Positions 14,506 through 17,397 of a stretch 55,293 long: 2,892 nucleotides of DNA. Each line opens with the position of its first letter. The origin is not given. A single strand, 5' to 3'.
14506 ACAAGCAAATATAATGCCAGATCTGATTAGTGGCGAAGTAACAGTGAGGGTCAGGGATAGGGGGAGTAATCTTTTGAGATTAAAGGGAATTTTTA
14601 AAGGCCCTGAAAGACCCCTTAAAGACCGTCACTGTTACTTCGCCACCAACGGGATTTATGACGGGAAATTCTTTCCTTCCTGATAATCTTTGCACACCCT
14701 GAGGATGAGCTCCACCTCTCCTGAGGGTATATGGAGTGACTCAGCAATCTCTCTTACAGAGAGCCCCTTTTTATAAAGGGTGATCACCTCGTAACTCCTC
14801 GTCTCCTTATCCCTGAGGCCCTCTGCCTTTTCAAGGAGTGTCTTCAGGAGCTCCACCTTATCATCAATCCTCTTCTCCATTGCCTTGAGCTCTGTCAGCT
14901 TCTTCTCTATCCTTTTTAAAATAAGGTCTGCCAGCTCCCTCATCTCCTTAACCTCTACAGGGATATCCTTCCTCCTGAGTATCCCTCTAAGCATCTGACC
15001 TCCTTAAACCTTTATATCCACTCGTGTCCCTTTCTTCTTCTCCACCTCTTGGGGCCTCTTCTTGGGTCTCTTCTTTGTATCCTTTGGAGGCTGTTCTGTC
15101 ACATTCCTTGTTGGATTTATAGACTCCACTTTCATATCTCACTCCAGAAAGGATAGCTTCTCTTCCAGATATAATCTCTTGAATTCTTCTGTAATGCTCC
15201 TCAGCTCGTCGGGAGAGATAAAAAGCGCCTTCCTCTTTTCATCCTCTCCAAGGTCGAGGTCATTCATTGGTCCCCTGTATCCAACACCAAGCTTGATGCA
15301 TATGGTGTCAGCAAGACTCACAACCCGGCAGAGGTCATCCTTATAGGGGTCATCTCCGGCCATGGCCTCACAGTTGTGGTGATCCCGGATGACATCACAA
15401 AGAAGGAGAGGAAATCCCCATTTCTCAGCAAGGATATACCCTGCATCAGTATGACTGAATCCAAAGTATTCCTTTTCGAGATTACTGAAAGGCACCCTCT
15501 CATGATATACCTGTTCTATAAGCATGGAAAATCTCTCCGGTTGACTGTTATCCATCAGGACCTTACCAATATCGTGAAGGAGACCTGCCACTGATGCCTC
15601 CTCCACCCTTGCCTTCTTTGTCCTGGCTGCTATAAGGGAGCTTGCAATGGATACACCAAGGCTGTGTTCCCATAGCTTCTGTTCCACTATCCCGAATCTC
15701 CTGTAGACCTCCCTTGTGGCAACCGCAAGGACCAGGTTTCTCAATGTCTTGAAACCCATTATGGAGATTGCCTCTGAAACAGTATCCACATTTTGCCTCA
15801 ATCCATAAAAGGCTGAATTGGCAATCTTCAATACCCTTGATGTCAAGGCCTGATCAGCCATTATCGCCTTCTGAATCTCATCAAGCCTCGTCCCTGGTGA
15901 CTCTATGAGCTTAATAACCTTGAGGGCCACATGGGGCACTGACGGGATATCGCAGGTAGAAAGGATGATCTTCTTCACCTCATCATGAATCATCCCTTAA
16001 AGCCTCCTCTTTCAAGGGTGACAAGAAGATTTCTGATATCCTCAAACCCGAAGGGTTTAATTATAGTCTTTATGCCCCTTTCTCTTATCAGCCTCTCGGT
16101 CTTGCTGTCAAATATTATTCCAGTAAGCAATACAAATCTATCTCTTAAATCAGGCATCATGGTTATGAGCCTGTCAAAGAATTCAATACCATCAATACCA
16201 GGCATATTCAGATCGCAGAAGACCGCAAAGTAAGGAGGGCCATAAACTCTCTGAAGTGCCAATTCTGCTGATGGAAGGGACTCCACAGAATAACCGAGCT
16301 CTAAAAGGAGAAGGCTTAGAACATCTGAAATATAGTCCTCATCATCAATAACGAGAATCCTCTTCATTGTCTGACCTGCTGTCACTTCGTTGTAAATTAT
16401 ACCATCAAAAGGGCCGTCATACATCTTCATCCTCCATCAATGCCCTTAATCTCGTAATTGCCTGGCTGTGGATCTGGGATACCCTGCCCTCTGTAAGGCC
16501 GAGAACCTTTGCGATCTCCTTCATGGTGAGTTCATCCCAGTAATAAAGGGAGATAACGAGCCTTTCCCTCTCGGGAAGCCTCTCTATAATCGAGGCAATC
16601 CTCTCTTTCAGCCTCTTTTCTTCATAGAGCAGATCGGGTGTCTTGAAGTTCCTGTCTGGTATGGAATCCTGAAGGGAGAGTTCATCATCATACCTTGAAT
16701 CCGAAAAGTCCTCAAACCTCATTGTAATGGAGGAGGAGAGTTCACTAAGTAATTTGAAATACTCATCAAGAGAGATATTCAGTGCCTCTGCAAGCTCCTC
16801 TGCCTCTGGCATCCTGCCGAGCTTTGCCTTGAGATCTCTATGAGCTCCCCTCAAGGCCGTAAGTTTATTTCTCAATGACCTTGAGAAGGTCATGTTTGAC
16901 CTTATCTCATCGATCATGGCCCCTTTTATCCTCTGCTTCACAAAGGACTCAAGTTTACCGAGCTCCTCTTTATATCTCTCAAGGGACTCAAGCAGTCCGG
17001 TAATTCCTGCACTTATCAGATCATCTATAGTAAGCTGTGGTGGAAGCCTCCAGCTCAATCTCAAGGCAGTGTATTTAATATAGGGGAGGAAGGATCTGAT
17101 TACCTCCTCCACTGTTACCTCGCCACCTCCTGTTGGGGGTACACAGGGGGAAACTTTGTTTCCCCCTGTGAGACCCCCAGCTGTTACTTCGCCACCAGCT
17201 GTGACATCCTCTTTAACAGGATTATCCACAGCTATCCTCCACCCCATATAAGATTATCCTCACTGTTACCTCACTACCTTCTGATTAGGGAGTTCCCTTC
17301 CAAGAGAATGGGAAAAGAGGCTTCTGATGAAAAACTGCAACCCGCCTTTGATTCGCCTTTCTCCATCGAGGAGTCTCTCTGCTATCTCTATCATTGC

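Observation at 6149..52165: Dispersed 15-21-bp repeat family (core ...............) saturating the flagellar supercluster at about one copy per kb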

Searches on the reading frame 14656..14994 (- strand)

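Call 10: search_protein_families(library=pfam, proteins=[window:14656-14994:-], max_evalue=0.01)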
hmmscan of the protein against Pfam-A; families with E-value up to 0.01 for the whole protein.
window:14656-14994:- (112 aa): 7 families
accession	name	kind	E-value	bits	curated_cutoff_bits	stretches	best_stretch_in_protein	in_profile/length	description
PF19610.4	DUF6115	-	2.7e-08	34.7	27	1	60-99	93-132/134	Family of unknown function (DUF6115)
PF10975.14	DUF2802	-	3.4e-07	30.8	33.5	1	38-100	11-66/68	Protein of unknown function (DUF2802)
PF08281.18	Sigma70_r4_2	-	0.0016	18.4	25.7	1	69-95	17-44/54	Sigma-70, region 4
PF25787.1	HTH_SB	-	0.004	17.3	43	1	69-105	14-50/53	Sleeping Beauty transposase HTH domain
PF13384.12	HTH_23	-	0.0058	16.9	24.6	0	69-90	9-30/50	Homeodomain-like domain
PF07638.17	Sigma70_ECF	-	0.0085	16.4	21.1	1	39-95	115-169/185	ECF sigma factor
PF01978.25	TrmB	-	0.0085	16.4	25.6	0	57-99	3-44/68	Sugar-specific transcriptional regulator TrmB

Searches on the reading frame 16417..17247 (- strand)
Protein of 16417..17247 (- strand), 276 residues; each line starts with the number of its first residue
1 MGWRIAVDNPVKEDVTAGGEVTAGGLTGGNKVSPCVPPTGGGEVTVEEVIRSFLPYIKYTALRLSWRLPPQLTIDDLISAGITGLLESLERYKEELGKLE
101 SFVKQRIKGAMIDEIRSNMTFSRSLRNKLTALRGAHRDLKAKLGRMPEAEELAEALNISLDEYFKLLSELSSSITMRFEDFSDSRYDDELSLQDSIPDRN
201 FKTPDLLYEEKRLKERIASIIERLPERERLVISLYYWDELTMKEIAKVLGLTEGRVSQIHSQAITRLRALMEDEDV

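Call 10: search_protein_families(library=pfam, proteins=[window:16417-17247:-], max_evalue=0.01)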
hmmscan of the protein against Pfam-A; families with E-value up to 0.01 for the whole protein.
window:16417-17247:- (276 aa): 6 families
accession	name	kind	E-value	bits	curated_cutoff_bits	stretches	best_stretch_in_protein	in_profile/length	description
PF04545.22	Sigma70_r4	-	7.7e-20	70.6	24.1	1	221-269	2-50/50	Sigma-70, region 4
PF08281.18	Sigma70_r4_2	-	1.9e-12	47.1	25.7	1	215-267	2-54/54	Sigma-70, region 4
PF04539.22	Sigma70_r3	-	1.2e-11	44.9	25.3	1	129-204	3-74/78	Sigma-70 region 3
PF04542.20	Sigma70_r2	-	1.7e-10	40.9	24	1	50-118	2-68/71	Sigma-70 region 2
PF13384.12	HTH_23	-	0.00068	19.8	24.6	1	226-261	4-39/50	Homeodomain-like domain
PF13412.12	HTH_24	-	0.0042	17.1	21.9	0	240-258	18-36/48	Winged helix-turn-helix DNA-binding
